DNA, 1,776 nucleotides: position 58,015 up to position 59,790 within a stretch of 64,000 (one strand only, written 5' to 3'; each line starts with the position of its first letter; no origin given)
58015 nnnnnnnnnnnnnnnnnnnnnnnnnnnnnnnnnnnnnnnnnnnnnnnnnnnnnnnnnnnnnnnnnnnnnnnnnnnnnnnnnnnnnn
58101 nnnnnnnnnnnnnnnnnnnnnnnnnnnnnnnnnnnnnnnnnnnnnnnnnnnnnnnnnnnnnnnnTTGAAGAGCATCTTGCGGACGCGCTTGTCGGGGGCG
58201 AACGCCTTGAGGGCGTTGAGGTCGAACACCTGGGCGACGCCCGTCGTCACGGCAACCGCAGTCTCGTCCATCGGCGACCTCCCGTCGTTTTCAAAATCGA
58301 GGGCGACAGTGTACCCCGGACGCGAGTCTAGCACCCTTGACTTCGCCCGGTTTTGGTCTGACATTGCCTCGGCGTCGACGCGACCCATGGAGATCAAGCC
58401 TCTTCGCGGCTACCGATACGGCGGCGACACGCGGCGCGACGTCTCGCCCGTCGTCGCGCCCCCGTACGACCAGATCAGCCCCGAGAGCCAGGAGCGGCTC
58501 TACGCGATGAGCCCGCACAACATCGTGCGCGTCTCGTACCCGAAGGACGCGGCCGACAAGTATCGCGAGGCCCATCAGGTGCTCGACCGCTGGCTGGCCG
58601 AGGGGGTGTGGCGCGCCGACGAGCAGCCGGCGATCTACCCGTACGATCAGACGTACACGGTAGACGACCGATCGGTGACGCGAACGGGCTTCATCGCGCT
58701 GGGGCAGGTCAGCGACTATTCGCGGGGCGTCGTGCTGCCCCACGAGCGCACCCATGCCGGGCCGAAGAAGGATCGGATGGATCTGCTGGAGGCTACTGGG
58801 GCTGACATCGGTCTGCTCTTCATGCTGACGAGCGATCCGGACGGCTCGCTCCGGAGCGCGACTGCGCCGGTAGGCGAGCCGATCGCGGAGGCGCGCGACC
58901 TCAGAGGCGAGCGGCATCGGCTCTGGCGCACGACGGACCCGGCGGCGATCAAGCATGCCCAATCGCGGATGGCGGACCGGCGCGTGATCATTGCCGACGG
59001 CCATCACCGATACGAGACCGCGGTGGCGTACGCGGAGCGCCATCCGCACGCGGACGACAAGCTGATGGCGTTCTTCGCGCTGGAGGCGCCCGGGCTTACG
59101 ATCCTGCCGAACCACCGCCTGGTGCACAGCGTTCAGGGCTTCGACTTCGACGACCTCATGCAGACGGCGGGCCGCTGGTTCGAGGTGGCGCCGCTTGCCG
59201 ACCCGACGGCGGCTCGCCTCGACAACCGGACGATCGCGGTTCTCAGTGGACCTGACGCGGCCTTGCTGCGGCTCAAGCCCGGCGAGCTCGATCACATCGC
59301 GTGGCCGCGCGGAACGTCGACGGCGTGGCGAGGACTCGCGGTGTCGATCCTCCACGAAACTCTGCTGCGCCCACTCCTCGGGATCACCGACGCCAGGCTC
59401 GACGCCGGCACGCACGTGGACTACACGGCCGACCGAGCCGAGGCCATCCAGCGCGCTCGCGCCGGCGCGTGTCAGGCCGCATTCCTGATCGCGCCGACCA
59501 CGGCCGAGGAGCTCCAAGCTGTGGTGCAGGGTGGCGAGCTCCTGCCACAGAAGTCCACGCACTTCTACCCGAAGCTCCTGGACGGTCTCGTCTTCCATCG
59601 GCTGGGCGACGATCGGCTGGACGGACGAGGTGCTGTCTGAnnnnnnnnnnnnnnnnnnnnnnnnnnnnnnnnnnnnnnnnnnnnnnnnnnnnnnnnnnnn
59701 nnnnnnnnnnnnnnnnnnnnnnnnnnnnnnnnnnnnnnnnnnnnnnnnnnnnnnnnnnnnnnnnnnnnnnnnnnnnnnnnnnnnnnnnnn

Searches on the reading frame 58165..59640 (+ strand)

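Call 29: search_protein_families(library=pfam, proteins=[window:58165-59640:+], max_evalue=0.001)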
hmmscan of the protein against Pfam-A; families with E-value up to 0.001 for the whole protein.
window:58165-59640:+ (491 aa): 1 family
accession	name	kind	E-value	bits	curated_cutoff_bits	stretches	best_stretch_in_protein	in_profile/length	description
PF06245.16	DUF1015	-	1.7e-71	241.2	25.8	1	77-372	1-310/325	Protein of unknown function (DUF1015)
